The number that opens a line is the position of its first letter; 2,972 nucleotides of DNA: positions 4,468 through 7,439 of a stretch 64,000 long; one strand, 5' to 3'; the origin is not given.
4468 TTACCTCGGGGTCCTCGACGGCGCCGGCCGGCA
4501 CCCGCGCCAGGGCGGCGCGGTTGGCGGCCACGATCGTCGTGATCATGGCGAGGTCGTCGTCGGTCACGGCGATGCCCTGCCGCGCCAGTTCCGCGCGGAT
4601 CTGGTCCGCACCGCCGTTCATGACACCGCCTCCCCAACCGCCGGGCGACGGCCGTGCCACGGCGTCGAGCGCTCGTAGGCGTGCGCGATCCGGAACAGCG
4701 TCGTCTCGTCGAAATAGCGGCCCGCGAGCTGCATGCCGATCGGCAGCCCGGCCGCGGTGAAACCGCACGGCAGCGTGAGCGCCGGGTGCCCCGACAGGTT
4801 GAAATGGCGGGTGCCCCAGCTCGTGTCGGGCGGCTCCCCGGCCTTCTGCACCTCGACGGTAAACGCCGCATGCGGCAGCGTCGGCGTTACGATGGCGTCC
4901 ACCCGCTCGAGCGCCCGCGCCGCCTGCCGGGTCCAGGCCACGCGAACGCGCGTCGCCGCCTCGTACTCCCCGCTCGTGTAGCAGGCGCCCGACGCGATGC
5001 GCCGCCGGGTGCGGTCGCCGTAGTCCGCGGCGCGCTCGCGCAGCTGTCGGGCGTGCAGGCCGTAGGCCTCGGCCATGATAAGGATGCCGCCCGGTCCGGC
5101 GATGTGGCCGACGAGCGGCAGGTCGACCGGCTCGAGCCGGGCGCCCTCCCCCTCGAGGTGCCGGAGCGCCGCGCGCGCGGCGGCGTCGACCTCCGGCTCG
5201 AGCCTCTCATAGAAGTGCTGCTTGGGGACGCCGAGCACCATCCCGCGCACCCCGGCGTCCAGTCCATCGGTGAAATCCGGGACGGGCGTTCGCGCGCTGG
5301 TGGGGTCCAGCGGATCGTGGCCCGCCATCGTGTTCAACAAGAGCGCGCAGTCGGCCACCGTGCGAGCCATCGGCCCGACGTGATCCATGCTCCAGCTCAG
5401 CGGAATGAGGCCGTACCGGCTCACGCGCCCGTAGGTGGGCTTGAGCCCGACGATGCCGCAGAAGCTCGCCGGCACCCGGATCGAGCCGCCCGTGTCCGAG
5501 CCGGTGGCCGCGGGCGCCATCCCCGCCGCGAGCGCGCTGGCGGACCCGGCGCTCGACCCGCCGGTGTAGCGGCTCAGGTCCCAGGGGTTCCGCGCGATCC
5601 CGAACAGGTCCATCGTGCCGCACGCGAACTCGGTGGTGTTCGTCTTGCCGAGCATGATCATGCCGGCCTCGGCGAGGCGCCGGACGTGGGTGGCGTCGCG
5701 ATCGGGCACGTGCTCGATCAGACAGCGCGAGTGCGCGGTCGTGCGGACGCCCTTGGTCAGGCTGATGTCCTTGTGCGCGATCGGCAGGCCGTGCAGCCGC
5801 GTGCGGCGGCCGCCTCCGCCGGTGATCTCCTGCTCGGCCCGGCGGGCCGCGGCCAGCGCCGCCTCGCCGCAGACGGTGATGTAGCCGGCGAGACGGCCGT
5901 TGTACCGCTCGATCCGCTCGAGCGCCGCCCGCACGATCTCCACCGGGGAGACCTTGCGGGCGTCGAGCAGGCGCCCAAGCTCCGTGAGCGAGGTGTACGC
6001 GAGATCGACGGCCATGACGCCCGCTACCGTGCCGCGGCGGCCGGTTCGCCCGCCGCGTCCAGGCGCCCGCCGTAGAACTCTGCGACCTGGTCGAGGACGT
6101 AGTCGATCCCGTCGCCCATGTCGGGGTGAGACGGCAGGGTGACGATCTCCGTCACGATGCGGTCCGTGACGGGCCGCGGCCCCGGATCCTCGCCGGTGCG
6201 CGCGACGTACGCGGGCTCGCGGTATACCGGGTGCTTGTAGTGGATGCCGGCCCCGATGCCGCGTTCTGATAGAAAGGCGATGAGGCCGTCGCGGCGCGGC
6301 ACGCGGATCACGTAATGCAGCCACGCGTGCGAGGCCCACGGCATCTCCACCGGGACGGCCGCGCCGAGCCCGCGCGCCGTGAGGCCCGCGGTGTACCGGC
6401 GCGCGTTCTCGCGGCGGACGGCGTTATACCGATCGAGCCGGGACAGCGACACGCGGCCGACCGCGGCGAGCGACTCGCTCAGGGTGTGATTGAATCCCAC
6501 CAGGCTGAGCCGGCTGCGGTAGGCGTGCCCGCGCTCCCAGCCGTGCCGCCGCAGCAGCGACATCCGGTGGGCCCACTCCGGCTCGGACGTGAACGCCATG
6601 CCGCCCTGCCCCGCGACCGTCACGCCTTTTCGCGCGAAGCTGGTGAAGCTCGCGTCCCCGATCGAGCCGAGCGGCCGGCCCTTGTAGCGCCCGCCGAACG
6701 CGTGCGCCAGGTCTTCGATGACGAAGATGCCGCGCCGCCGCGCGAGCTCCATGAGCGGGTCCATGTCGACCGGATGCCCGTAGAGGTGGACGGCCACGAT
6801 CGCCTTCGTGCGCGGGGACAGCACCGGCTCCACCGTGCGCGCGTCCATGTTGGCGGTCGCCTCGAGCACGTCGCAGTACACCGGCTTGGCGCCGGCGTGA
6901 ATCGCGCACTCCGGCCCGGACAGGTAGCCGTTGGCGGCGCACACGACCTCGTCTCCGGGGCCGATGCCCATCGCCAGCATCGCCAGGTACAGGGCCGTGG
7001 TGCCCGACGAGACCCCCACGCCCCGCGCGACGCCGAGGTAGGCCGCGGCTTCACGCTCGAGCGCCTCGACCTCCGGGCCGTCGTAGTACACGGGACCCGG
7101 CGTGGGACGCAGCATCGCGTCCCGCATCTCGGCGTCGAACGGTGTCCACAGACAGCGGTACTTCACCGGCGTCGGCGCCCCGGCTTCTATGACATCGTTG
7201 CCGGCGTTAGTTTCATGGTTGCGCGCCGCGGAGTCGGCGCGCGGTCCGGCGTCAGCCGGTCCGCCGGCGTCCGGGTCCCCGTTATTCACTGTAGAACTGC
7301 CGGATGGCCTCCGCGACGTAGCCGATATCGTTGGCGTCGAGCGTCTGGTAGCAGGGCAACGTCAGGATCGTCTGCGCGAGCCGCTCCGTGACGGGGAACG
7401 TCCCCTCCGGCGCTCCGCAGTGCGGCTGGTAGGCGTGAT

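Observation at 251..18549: Accessory island with five DegT-family aminotransferases, an AtzE/AtzG-like amidase pair, an LmbE deacetylase, HyuAB, a cyclic amidohydrolase and an ATPase-less ABC importer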

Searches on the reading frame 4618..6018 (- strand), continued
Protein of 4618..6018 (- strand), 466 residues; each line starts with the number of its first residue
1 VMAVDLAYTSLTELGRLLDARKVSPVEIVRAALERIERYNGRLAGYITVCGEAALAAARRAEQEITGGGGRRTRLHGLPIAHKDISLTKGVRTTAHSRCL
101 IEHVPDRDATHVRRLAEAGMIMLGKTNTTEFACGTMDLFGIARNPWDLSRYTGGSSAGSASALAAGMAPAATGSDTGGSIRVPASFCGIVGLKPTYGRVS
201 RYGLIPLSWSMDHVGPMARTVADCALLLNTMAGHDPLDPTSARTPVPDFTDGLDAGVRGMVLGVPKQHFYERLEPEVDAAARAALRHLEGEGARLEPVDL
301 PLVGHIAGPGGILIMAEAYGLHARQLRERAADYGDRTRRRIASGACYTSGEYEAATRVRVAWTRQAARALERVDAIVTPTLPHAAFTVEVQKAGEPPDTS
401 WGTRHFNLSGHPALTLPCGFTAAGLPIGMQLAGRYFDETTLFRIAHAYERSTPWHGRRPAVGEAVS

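Call 52: search_solved_structures(query=window:4618-6018:-, max_evalue=1e-70, show_alignments=5)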
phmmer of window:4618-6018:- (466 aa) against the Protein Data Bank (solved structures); distinct sequences matched with E-value up to 1e-70: 5.
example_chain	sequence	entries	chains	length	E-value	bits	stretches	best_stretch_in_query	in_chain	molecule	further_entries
4wj3_A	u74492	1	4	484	6.9e-89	301.9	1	10-460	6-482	Glutamyl-tRNA(Gln) amidotransferase subunit A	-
3h0l_A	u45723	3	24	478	8.4e-84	285.2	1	9-454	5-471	Glutamyl-tRNA(Gln) amidotransferase subunit A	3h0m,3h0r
3al0_A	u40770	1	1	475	1.3e-77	264.7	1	72-455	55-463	Glutamyl-tRNA(Gln) amidotransferase subunit A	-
2gi3_A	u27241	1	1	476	1.3e-77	264.7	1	72-455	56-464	Glutamyl-tRNA(Gln) amidotransferase subunit A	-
2df4_A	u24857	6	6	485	4e-74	253.3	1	6-452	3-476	Glutamyl-tRNA(Gln) amidotransferase subunit A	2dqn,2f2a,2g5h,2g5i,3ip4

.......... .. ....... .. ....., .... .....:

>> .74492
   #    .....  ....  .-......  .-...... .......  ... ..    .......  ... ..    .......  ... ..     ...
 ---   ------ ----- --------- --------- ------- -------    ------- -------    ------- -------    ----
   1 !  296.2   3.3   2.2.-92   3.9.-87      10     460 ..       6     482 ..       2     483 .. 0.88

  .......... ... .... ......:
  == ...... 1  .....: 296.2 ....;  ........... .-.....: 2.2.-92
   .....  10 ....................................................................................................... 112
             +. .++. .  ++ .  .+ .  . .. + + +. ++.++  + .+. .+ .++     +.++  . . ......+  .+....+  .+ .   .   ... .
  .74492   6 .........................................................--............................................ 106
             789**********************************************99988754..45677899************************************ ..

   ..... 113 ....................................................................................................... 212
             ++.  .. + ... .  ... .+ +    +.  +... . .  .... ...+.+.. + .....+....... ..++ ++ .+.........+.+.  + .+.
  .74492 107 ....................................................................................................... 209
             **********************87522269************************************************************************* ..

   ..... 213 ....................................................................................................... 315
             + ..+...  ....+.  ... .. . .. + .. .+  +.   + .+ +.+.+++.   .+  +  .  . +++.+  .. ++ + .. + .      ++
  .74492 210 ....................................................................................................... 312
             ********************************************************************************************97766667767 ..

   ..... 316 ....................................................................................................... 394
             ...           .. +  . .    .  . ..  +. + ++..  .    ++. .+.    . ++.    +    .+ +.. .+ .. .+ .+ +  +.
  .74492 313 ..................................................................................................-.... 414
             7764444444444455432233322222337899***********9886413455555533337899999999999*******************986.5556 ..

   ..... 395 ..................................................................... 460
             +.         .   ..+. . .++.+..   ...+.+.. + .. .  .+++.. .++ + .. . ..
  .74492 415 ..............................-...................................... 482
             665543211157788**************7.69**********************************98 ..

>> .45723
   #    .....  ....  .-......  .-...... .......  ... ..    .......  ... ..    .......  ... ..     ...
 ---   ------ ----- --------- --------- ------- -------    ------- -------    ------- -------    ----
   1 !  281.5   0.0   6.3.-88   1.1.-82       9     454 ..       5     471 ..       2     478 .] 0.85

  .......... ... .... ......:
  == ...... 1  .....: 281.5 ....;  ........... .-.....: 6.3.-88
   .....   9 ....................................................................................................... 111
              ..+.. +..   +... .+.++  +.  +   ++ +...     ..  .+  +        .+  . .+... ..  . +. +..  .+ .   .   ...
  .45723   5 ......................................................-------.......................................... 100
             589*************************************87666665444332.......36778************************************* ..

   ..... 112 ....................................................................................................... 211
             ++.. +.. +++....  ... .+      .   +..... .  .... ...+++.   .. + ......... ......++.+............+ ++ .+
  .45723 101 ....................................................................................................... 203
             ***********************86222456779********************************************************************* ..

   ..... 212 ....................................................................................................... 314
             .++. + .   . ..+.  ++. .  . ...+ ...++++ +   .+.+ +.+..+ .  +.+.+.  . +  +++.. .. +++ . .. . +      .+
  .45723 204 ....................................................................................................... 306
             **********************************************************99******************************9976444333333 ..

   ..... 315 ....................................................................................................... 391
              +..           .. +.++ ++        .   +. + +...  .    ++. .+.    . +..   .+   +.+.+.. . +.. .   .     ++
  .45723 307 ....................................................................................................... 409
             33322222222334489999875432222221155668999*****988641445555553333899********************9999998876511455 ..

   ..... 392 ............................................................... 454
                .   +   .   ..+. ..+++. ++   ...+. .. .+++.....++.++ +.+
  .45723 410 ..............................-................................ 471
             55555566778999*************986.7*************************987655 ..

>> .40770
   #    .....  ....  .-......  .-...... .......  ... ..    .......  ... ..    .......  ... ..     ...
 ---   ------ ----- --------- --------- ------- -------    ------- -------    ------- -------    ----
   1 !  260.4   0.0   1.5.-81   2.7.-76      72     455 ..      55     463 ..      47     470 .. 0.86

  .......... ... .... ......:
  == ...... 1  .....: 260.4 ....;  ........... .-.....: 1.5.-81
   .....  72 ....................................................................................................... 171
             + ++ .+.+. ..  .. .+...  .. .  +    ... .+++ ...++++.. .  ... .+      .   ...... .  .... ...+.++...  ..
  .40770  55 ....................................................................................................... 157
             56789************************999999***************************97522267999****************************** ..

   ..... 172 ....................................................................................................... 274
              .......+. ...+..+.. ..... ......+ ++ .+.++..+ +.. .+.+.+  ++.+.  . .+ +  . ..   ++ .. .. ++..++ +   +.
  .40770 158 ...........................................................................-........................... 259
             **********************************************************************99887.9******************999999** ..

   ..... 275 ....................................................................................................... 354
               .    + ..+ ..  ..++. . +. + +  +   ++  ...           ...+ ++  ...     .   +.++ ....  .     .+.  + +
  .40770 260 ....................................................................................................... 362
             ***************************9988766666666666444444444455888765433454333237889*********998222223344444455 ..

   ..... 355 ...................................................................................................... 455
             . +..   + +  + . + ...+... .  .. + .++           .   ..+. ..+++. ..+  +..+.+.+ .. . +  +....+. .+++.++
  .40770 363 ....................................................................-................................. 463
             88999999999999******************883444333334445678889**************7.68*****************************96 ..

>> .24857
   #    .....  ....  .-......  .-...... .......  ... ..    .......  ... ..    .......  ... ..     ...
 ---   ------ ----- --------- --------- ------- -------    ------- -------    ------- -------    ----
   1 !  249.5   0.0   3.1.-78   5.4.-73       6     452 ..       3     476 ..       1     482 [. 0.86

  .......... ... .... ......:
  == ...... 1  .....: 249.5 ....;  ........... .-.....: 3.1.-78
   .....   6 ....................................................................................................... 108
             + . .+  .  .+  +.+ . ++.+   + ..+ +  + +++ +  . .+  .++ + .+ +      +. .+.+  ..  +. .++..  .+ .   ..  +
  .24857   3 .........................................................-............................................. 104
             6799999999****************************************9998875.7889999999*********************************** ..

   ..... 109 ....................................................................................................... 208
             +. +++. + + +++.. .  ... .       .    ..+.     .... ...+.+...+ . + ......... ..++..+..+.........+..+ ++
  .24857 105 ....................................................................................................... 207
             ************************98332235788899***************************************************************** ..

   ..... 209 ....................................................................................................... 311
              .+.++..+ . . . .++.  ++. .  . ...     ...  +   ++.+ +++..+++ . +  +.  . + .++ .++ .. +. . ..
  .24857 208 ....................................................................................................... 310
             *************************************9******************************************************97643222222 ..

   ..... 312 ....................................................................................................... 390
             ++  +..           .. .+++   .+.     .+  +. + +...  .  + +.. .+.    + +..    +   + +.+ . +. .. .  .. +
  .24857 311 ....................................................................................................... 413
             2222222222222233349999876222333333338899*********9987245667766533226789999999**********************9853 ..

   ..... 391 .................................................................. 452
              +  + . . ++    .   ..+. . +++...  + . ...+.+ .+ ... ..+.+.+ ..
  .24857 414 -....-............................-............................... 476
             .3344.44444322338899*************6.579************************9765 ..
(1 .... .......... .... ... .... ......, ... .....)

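Call 58: search_protein_families(library=ncbifam, proteins=[L090:12502-13692:+, L090:15641-16489:+, L090:14710-15474:-], max_evalue=1e-10)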
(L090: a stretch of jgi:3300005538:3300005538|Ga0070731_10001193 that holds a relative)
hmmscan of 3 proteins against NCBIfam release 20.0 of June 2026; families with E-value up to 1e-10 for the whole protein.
L090:12502-13692:+ (396 aa): 7 families
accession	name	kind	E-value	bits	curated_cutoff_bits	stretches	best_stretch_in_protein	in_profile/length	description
NF008658.2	PRK11658.1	equivalog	1.2e-68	231.5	631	1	9-387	9-376/379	UDP-4-amino-4-deoxy-L-arabinose aminotransferase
TIGR03588.1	PseC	equivalog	1.4e-67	228.3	423.5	1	47-387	35-379/380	UDP-4-amino-4,6-dideoxy-N-acetyl-beta-L-altrosamine transaminase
NF008687.0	PRK11706.1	equivalog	1.8e-64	217.8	375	1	66-388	54-374/375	dTDP-4-amino-4,6-dideoxygalactose transaminase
TIGR02379.1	ECA_wecE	subfamily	5.7e-55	186.6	434.85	1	67-387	55-374/376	dTDP-4-amino-4,6-dideoxy-D-glucose transaminase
TIGR04181.1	NHT_00031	hypoth_equivalog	2.4e-54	184.6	420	1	58-367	46-357/359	LegC family aminotransferase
NF011936.0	PRK15407.1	equivalog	2.8e-46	158.1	423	1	62-390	89-438/440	lipopolysaccharide biosynthesis protein RfbH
TIGR04427.1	PLP_DesI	equivalog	5.1e-45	154.2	650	1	43-383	53-378/390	dTDP-4-dehydro-6-deoxyglucose aminotransferase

L090:15641-16489:+ (282 aa): 207 families (the best 25 are shown)
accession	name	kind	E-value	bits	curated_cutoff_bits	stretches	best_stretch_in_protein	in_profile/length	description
NF005559.1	PRK07231.1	subfamily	2.1e-62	210.8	215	1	30-273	2-248/249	glucose 1-dehydrogenase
NF006070.0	PRK08213.1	subfamily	7.8e-62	209.1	279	1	25-274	5-258/259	gluconate 5-dehydrogenase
NF004791.0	PRK06138.1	equivalog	5.3e-59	199.6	312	1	29-273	2-250/252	SDR family oxidoreductase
NF004198.0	PRK05653.1-3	equivalog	6.6e-59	199.3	296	1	29-272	4-246/248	3-oxoacyl-ACP reductase FabG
NF009466.0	PRK12826.1-2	subfamily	1.5e-58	198.2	222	1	33-272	4-244/248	3-oxoacyl-ACP reductase FabG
NF004778.0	PRK06124.1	equivalog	3e-58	197.2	303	1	24-274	3-254/256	SDR family oxidoreductase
NF009468.0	PRK12826.1-4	equivalog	7.8e-56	189.6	318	1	29-273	4-248/256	SDR family oxidoreductase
TIGR01832.1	kduD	equivalog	5.1e-55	186.6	338.85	1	28-272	1-245/248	2-dehydro-3-deoxy-D-gluconate 5-dehydrogenase KduD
NF005390.0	PRK06935.1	equivalog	6.7e-54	182.9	369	1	25-272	8-255/258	2-dehydro-3-deoxy-D-gluconate 5-dehydrogenase KduD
TIGR01830.1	3oxo_ACP_reduc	equivalog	2.1e-53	181.5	297.75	1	35-271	1-237/239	3-oxoacyl-[acyl-carrier-protein] reductase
NF005853.0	PRK07774.1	equivalog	4.8e-52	176.8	303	1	29-272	3-246/250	SDR family oxidoreductase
NF052558.1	MBtsdlDhBudC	equivalog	5.8e-52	176.7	270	1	31-273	2-242/250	meso-2,3-butanediol dehydrogenase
NF004202.0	PRK05653.2-2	equivalog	1.1e-51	175.9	333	1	29-274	4-249/259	3-oxoacyl-ACP reductase FabG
NF006693.0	PRK09242.1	equivalog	1.1e-51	175.5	328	1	27-273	5-254/258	SDR family oxidoreductase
NF005469.0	PRK07063.1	equivalog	1.5e-51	175.4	306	1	30-275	5-257/260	SDR family oxidoreductase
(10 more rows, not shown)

L090:14710-15474:- (254 aa): 8 families
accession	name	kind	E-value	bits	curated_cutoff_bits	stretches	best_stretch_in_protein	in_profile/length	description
NF045644.1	TransRegBhcR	equivalog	1.5e-59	201.5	350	1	4-251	19-266/267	HTH-type transcriptional regulator BhcR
NF011671.1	PRK15090.1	equivalog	2.2e-55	187.7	275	1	3-252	6-255/256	DNA-binding transcriptional regulator KdgR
TIGR02431.1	pcaR_pcaU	subfamily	8.8e-46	156.2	284.75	1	4-247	2-245/248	beta-ketoadipate pathway transcriptional regulators, PcaR/PcaU/PobR family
NF007548.0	PRK10163.1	equivalog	3.3e-33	114.9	406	1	8-251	22-266/271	HTH-type transcriptional repressor AllR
NF008601.2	PRK11569.1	equivalog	8.1e-33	113.8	380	1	4-248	23-270/276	glyoxylate bypass operon transcriptional repressor IclR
NF007339.0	PRK09834.1-1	equivalog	9.8e-17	61.1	299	1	3-243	16-259/271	DNA-binding transcriptional regulator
NF007341.0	PRK09834.1-3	equivalog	1.1e-12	47.7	269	1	4-208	4-216/274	DNA-binding transcriptional regulator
NF007342.0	PRK09834.1-4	equivalog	5.3e-11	42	251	1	4-209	8-215/263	DNA-binding transcriptional regulator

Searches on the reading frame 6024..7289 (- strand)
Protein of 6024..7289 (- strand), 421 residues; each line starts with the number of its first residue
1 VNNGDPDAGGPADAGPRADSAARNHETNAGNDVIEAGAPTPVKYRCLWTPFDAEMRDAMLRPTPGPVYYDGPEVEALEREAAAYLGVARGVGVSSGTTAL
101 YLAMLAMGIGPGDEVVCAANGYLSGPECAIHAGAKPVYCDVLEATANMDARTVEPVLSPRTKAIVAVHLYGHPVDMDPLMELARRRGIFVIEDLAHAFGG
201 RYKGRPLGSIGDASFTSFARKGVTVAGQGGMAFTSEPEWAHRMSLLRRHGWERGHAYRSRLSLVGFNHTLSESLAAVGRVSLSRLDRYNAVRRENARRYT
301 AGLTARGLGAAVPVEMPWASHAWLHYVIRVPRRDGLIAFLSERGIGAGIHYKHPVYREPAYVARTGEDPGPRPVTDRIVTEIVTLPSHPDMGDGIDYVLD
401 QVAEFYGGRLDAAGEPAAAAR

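Call 5: search_protein_families(library=pfam, proteins=[window:6024-7289:-])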
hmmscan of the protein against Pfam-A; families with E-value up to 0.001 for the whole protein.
window:6024-7289:- (421 aa): 3 families
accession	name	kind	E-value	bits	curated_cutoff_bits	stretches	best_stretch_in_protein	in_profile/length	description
PF01041.23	DegT_DnrJ_EryC1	-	6.3e-93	312.3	19.8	1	68-402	20-359/360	DegT/DnrJ/EryC1/StrS aminotransferase family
PF01212.27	Beta_elim_lyase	-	1e-06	28.7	27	1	53-178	12-150/288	Beta-eliminating lyase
PF00155.27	Aminotran_1_2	-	3.4e-05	23.6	19.7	1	74-199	44-191/361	Aminotransferase class I and II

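Call 7: search_protein_families(library=ncbifam, proteins=[window:6024-7289:-], max_evalue=0.00001)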
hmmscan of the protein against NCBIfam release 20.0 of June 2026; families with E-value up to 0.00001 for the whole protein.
window:6024-7289:- (421 aa): 7 families
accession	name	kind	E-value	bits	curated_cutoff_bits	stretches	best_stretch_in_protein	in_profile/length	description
TIGR03588.1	PseC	equivalog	8.4e-64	215.8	423.5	1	70-403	28-377/380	UDP-4-amino-4,6-dideoxy-N-acetyl-beta-L-altrosamine transaminase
NF008658.2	PRK11658.1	equivalog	1.1e-57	195.5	631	1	70-401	31-372/379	UDP-4-amino-4-deoxy-L-arabinose aminotransferase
NF008687.0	PRK11706.1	equivalog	3.1e-46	157.8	375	1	86-405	45-373/375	dTDP-4-amino-4,6-dideoxygalactose transaminase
TIGR04181.1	NHT_00031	hypoth_equivalog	7.1e-43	146.8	420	1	71-387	29-358/359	LegC family aminotransferase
TIGR04427.1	PLP_DesI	equivalog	7e-39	134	650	1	70-392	50-368/390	dTDP-4-dehydro-6-deoxyglucose aminotransferase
NF011936.0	PRK15407.1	equivalog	9.9e-39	133.2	423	2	71-250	64-251/440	lipopolysaccharide biosynthesis protein RfbH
TIGR02379.1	ECA_wecE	subfamily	4e-37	127.9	434.85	1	86-360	45-329/376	dTDP-4-amino-4,6-dideoxy-D-glucose transaminase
